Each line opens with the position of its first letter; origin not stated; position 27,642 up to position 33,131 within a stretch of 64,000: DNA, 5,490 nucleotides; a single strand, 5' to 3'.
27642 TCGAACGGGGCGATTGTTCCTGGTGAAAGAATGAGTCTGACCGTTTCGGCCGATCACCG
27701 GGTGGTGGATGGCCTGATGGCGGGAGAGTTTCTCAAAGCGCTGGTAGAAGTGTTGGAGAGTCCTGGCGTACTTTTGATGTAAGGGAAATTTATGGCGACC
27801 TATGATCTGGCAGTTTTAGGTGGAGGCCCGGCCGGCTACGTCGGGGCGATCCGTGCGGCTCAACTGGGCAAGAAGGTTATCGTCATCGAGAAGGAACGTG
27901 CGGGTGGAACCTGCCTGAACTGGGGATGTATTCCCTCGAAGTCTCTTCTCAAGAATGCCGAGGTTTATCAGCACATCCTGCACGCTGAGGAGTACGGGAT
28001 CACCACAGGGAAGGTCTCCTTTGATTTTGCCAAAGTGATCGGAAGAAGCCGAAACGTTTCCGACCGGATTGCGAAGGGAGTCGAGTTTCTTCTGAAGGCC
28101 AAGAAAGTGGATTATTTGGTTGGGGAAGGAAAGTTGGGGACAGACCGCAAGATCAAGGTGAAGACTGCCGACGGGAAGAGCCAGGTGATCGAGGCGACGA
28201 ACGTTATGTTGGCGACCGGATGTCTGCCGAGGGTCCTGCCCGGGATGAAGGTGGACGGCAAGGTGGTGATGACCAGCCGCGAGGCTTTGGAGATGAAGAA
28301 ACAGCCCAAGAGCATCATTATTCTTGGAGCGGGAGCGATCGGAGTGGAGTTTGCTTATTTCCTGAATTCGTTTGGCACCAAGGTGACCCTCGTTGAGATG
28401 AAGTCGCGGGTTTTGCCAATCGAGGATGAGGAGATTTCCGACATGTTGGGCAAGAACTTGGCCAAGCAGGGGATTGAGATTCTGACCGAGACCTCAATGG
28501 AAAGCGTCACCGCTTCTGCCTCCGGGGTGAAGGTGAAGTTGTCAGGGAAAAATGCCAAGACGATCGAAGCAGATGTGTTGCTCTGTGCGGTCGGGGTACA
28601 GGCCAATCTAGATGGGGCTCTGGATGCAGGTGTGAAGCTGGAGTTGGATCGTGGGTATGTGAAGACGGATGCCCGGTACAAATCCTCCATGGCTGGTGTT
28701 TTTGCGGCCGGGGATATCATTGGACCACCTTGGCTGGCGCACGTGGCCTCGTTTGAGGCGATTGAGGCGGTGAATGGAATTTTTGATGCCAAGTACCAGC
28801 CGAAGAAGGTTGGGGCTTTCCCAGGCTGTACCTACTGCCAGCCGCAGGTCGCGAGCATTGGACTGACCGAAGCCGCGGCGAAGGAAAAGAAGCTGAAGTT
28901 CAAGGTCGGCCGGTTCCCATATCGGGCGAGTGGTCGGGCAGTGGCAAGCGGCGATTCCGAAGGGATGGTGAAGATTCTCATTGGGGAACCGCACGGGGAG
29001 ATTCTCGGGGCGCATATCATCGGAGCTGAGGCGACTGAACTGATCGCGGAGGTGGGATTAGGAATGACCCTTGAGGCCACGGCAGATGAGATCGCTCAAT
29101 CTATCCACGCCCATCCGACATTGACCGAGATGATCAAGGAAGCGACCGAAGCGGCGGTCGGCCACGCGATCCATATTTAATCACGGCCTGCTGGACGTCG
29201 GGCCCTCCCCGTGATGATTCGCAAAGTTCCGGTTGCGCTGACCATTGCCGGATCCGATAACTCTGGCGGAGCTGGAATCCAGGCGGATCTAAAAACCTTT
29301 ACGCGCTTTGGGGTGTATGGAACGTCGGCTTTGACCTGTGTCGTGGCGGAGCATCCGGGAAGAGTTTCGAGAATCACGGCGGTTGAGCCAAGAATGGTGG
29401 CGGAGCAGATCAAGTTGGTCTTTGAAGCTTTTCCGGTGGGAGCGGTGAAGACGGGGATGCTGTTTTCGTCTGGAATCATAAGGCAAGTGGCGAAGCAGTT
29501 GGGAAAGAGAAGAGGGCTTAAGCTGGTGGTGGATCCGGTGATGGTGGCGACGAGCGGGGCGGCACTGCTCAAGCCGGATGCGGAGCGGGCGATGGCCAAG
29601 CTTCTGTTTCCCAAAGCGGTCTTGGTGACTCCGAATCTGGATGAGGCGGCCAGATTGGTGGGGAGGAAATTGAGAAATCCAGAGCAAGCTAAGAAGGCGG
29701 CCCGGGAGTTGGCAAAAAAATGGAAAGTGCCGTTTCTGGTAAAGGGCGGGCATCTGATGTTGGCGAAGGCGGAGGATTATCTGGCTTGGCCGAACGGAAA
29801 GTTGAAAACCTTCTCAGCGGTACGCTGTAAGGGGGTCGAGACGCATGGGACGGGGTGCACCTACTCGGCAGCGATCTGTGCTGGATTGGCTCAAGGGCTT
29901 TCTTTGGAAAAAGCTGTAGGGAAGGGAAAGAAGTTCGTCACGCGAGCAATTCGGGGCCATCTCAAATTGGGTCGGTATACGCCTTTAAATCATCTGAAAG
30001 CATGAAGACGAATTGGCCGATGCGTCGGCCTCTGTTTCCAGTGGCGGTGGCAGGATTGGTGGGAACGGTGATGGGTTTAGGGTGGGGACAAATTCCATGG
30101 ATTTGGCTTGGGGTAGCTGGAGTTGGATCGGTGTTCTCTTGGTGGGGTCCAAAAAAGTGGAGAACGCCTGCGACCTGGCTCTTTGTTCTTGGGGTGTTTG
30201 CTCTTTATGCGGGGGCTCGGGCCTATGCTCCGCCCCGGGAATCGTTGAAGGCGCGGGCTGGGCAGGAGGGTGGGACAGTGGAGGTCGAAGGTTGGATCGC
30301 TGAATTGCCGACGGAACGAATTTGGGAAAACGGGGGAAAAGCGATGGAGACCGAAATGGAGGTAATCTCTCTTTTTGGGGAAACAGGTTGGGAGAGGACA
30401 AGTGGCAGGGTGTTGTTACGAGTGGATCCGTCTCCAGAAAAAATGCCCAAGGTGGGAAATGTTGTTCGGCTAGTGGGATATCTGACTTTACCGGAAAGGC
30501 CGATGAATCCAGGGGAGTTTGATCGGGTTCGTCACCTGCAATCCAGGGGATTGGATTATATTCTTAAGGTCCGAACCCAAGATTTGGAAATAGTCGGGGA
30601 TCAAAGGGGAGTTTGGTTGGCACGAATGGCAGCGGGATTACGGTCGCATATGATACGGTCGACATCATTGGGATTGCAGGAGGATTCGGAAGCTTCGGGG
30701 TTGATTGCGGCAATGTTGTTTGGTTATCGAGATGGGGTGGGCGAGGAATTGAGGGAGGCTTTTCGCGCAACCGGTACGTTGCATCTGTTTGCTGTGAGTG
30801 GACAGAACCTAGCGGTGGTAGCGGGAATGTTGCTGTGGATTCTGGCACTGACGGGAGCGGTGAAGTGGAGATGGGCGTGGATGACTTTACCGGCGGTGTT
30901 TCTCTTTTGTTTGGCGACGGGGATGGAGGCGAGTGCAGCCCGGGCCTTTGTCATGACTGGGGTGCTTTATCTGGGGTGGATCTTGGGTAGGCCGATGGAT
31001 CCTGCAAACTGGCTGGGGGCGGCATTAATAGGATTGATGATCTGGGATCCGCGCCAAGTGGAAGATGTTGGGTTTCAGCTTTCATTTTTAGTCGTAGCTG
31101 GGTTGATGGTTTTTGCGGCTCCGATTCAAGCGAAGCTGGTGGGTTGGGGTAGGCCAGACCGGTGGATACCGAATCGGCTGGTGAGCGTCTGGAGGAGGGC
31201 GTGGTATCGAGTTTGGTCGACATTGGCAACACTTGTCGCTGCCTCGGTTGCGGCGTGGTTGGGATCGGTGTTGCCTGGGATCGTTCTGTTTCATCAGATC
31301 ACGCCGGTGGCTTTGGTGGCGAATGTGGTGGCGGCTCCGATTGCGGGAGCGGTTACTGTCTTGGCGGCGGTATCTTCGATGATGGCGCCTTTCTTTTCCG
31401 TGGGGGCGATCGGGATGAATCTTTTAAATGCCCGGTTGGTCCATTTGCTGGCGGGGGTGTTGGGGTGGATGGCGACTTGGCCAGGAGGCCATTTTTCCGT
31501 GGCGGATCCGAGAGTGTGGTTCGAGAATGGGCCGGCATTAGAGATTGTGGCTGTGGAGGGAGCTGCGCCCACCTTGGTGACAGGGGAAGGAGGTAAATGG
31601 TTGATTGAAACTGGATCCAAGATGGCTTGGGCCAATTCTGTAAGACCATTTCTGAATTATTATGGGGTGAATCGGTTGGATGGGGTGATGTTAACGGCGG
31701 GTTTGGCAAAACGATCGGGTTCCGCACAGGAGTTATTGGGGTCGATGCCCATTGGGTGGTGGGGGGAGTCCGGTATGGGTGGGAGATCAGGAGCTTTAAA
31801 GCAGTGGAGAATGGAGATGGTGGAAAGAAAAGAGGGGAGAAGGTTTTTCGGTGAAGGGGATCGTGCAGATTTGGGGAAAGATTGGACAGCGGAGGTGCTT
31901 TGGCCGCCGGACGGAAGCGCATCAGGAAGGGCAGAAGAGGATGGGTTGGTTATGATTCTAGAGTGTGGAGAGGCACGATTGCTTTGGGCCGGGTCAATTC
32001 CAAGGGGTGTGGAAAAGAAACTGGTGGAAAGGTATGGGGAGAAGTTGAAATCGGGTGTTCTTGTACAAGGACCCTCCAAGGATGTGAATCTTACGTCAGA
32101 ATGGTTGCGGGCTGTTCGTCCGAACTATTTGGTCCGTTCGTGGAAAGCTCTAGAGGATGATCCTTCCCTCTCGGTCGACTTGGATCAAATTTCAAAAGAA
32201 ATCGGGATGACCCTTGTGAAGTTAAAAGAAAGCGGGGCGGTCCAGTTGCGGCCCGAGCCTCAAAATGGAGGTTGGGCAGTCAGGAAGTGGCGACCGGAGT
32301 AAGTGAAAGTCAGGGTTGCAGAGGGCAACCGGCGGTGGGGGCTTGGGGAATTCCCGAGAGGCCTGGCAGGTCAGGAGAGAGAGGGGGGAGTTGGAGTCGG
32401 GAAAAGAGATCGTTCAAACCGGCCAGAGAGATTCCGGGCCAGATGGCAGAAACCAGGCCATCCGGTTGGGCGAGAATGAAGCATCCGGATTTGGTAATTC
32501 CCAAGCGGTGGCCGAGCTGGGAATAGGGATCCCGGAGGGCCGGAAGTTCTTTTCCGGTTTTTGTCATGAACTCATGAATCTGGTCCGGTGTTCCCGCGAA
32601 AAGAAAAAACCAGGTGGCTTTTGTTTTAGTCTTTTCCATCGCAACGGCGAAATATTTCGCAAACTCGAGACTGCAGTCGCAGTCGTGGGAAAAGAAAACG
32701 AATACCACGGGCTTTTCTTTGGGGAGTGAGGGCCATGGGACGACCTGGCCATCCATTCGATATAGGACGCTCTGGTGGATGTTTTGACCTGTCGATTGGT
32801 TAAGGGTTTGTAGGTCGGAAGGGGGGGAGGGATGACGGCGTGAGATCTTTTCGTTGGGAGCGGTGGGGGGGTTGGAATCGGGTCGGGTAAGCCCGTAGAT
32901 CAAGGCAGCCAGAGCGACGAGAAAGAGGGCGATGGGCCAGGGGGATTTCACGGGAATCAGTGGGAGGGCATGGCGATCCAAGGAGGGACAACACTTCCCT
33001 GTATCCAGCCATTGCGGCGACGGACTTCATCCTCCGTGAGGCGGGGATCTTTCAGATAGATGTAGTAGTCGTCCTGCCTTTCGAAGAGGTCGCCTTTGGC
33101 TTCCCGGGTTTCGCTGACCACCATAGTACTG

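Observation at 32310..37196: Four-gene operon around a TcDH-like copper enzyme in a putative verrucomicrobium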

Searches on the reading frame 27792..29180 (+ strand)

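Call 96: search_protein_families(library=pfam, proteins=[window:27792-29180:+], max_evalue=0.00001)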
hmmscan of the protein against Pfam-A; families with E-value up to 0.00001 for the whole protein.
window:27792-29180:+ (462 aa): 11 families
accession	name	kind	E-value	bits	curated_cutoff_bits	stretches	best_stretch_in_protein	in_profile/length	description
PF07992.20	Pyr_redox_2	-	2.1e-66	224.8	26.1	1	4-323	1-291/291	Pyridine nucleotide-disulphide oxidoreductase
PF02852.28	Pyr_redox_dim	-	6.2e-35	120.2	25.3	1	344-451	2-109/110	Pyridine nucleotide-disulphide oxidoreductase, dimerisation domain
PF00070.33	Pyr_redox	-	1.4e-24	86.8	22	1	175-251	2-80/82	Pyridine nucleotide-disulphide oxidoreductase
PF13738.12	Pyr_redox_3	-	1.1e-14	54.8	30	1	119-307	112-305/305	Pyridine nucleotide-disulphide oxidoreductase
PF03486.20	HI0933_like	-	4.1e-12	46.5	50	0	5-39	2-36/244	HI0933-like protein Rossmann domain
PF01266.30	DAO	-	1.7e-10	41.4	27.9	0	5-45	1-44/353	FAD dependent oxidoreductase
PF13450.12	NAD_binding_8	-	6.3e-09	36.4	21.9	0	8-43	1-37/68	NAD(P)-binding Rossmann-like domain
PF13434.12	Lys_Orn_oxgnase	-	1.1e-07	31.8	21.3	1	90-213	105-231/339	L-lysine 6-monooxygenase/L-ornithine 5-monooxygenase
PF00890.30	FAD_binding_2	-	1.5e-07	31.4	20.4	1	5-42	1-38/414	FAD binding domain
PF01134.28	GIDA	-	8.2e-07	28.9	22.1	0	5-60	1-54/391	Glucose inhibited division protein A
PF12831.13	FAD_oxidored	-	8e-06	25.8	27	0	5-42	1-39/416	FAD dependent oxidoreductase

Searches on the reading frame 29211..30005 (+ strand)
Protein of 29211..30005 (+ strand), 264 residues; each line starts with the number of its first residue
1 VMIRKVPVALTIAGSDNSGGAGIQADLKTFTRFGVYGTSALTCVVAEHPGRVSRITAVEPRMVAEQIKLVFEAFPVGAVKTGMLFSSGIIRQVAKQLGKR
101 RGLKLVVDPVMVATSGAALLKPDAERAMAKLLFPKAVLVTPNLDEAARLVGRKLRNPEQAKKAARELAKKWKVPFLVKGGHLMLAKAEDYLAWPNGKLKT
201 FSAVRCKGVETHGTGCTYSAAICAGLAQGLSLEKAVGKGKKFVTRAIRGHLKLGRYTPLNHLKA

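Call 96: search_protein_families(library=pfam, proteins=[window:29211-30005:+], max_evalue=0.00001)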
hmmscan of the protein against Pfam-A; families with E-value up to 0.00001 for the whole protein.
window:29211-30005:+ (264 aa): 2 families
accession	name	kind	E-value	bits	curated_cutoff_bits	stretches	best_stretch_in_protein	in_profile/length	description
PF08543.17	Phos_pyr_kin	-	2.7e-81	273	27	1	16-256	1-241/246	Phosphomethylpyrimidine kinase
PF00294.29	PfkB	-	2.3e-10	40.8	25.8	1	94-239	148-282/302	pfkB family carbohydrate kinase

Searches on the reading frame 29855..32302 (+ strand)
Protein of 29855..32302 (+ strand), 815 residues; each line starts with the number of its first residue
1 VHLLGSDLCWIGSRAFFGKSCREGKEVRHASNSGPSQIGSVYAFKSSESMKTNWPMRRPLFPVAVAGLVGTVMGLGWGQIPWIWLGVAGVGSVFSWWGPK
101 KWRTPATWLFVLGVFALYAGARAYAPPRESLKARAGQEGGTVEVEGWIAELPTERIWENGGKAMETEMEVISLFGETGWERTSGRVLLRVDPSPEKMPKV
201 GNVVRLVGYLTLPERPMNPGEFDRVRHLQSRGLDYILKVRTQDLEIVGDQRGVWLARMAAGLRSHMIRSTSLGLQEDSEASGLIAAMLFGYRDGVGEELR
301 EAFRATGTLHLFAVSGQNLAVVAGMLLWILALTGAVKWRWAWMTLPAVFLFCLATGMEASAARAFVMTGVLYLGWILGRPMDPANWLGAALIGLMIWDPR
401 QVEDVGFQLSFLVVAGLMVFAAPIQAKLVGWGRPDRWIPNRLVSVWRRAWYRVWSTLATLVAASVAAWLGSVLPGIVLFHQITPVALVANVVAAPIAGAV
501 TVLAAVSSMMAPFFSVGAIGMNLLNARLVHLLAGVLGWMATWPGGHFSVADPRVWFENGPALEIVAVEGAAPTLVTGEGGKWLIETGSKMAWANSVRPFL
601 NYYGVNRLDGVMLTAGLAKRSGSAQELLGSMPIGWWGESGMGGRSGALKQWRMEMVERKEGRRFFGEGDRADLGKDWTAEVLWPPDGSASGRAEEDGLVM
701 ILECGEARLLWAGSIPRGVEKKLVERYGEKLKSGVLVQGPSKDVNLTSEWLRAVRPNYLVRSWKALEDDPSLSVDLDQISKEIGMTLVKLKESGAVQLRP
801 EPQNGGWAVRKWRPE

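Call 96: search_protein_families(library=pfam, proteins=[window:29855-32302:+], max_evalue=0.00001)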
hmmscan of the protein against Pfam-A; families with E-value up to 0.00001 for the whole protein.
window:29855-32302:+ (815 aa): 2 families
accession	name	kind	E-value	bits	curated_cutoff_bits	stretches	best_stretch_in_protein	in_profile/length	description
PF03772.21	Competence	-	6.2e-49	167.2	23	1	287-555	1-251/270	Competence protein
PF13567.11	DUF4131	-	3.8e-24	85.7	31.6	1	78-242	3-162/165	Domain of unknown function (DUF4131)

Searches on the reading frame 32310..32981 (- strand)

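Call 3: search_protein_families(library=pfam, proteins=[window:32310-32981:-], max_evalue=0.1)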
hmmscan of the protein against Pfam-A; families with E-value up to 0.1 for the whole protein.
window:32310-32981:- (223 aa): 2 families
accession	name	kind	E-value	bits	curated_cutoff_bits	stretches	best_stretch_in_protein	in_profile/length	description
PF00578.27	AhpC-TSA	-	0.0011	19.3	26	1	75-165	12-103/124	AhpC/TSA family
PF08534.16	Redoxin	-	0.0043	17.3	26.6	1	72-163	10-105/148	Redoxin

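Call 4: search_protein_families(library=ncbifam, proteins=[window:32310-32981:-], max_evalue=0.1)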
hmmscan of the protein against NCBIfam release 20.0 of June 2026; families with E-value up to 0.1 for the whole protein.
window:32310-32981:- (223 aa): 0 families

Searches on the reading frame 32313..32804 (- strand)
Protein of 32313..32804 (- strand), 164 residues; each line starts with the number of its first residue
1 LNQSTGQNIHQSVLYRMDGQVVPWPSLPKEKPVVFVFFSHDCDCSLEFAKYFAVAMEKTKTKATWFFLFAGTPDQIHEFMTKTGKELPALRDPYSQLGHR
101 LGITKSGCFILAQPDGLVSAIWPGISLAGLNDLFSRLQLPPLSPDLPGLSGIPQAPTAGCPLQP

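Call 81: search_solved_structures(query=A4, max_evalue=1, show_alignments=2)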
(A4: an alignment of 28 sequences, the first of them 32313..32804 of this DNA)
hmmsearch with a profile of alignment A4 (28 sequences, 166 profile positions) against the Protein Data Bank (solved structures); distinct sequences matched with E-value up to 1: 65 (the best 60 are shown).
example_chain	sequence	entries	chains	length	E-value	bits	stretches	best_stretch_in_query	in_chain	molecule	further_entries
2f9s_A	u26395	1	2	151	9.4e-08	35.1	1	10-130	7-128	Thiol-disulfide oxidoreductase resA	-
1st9_A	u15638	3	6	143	9.8e-08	35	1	9-130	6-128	Thiol-disulfide oxidoreductase resA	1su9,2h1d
3c71_A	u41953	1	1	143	1.2e-07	34.8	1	9-130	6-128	Thiol-disulfide oxidoreductase resA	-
3c73_A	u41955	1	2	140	2.8e-07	33.6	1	11-130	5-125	Thiol-disulfide oxidoreductase resA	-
2h1b_A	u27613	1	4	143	4.8e-07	32.8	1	9-130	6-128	Thiol-disulfide oxidoreductase resA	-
3ios_A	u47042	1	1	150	7.5e-07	32.2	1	15-130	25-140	Disulfide bond forming protein (DsbF)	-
2m72_A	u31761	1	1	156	1.2e-06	31.5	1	7-138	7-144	Uncharacterized thioredoxin-like protein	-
5epf_A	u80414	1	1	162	3.1e-06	30.2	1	5-106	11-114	Peroxiredoxin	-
2h1a_A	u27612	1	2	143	3.6e-06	29.9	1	10-130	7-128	Thiol-disulfide oxidoreductase resA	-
2h19_A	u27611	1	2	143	6.6e-06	29.1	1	10-130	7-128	Thiol-disulfide oxidoreductase resA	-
4nmu_A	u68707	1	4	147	8.3e-06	28.8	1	5-118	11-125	Thiol-disulfide oxidoreductase ResA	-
3kcm_A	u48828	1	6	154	1.3e-05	28.1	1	10-117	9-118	Thioredoxin family protein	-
2cx3_A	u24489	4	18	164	4.2e-05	26.5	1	23-105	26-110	bacterioferritin comigratory protein | Thiol peroxidase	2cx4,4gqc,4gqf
3erw_A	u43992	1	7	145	4.9e-05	26.3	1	23-120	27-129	Sporulation thiol-disulfide oxidoreductase A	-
8xyw_A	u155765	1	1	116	5.7e-05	26.1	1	13-98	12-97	De novo designed Trx-3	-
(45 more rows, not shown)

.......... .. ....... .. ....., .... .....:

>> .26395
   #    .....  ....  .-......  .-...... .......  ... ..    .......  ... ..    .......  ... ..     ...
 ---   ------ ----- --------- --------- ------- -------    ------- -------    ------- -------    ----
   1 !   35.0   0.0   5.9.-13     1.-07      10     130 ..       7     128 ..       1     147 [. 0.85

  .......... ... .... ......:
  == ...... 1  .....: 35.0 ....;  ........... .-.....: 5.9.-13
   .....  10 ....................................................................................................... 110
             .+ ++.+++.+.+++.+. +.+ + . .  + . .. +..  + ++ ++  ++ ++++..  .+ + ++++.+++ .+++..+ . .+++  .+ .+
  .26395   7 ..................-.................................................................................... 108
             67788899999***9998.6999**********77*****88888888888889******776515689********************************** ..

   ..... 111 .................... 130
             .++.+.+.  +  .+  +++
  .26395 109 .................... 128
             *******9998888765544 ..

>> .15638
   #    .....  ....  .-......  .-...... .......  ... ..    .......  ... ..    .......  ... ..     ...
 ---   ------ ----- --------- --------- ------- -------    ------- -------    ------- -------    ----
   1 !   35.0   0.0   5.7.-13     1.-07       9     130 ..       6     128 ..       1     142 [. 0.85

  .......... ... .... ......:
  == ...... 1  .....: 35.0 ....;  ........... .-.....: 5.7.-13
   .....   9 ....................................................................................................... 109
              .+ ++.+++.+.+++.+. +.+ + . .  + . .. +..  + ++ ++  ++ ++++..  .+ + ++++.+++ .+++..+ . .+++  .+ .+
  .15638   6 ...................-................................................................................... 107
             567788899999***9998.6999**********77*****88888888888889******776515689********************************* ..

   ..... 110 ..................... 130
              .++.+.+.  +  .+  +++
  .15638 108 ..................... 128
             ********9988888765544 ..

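Call 88: predict_structure(alignment_id=A4)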
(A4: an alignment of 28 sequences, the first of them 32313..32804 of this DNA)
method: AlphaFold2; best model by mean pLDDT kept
length: 164 residues; sequences in the alignment: 28
mean_pLDDT: 94.6   pTM: 0.91
mean pLDDT of the five models: 94.6, 94.0, 93.8, 93.8, 93.1
residues with pLDDT >= 90: 147; 70-90: 14; 50-70: 3; < 50: 0
segments of 3 or more residues with pLDDT < 50: none
pLDDT, mean of each block of 10 residues (from residue 1): 85 95 88 97 95 98 97 96 96 94 97 96 98 98 95 96 78
secondary structure, 60 per line:
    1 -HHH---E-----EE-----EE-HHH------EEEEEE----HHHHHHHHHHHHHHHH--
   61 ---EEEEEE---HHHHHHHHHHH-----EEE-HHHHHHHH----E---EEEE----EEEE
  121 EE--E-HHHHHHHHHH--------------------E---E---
elements in order: E33-38 H43-58 E64-69 H73-83 E89-91 H93-100 E109-112 E117-122 H127-136

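Call 93: fold_search(model_id=the predicted structure, library=pdb)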
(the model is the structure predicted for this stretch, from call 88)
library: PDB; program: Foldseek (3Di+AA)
matches with E <= 10: 1703; with E <= 0.001: 534
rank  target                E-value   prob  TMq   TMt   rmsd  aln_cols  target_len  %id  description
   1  1st9_A                7.1e-08  1.00  0.62  0.72   3.6       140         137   21  Crystal Structure of a Soluble Domain of ResA in the Oxidised Form (released 2004-05-11)
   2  1su9_B                9.1e-08  1.00  0.55  0.65   3.2       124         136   22  Reduced structure of the soluble domain of ResA (released 2004-05-11)
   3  2f9s_A                1.0e-07  1.00  0.62  0.72   3.7       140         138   21  2nd Crystal Structure Of A Soluble Domain Of ResA In The Oxidised Form (released 2006-04-18)
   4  3c71                  1.0e-07  1.00  0.58  0.66   8.1       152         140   20  Structure of a ResA variant with a DsbA-like active site motif (CPHC) (released 2008-08-12)
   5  1st9_B                2.0e-07  1.00  0.64  0.76   3.1       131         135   22  Crystal Structure of a Soluble Domain of ResA in the Oxidised Form (released 2004-05-11)
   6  2h1b_A                2.3e-07  1.00  0.65  0.75   2.8       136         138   18  ResA E80Q (released 2006-09-19)
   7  2h19_A                3.0e-07  1.00  0.63  0.73   4.0       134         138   18  Crystal Structure of ResA Cys77Ala Variant (released 2006-09-19)
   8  3c73_A                4.1e-07  1.00  0.63  0.73   3.1       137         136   21  Structure of CEHC variant ResA (released 2008-08-12)
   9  1lu4                  4.1e-07  1.00  0.58  0.68   3.8       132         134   17  1.1 ANGSTROM RESOLUTION CRYSTAL STRUCTURE OF A SECRETED MYCOBACTERIUM TUBERCULOSIS DISULFIDE OXIDOREDUCTASE HOMOLOGOUS T (released 2003-10-14)
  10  2h19_B                4.6e-07  1.00  0.64  0.76   2.9       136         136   19  Crystal Structure of ResA Cys77Ala Variant (released 2006-09-19)
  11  2h1g_B                4.6e-07  1.00  0.65  0.76   4.0       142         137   18  ResA C74A/C77A (released 2006-09-19)
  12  3hjp_A                5.5e-07  1.00  0.67  0.69   2.7       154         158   18  The crystal structure of Bcp4 from Sulfolobus Solfataricus (released 2010-05-26)
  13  3kcm_F                5.5e-07  1.00  0.56  0.65   4.9       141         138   20  The crystal structure of thioredoxin protein from Geobacter metallireducens (released 2009-11-10)
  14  3kcm_D                5.9e-07  1.00  0.58  0.66   3.7       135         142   22  The crystal structure of thioredoxin protein from Geobacter metallireducens (released 2009-11-10)
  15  3ios                  6.7e-07  1.00  0.64  0.76   3.3       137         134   20  Structure of MTB dsbF in its mixed oxidized and reduced forms (released 2010-01-05)
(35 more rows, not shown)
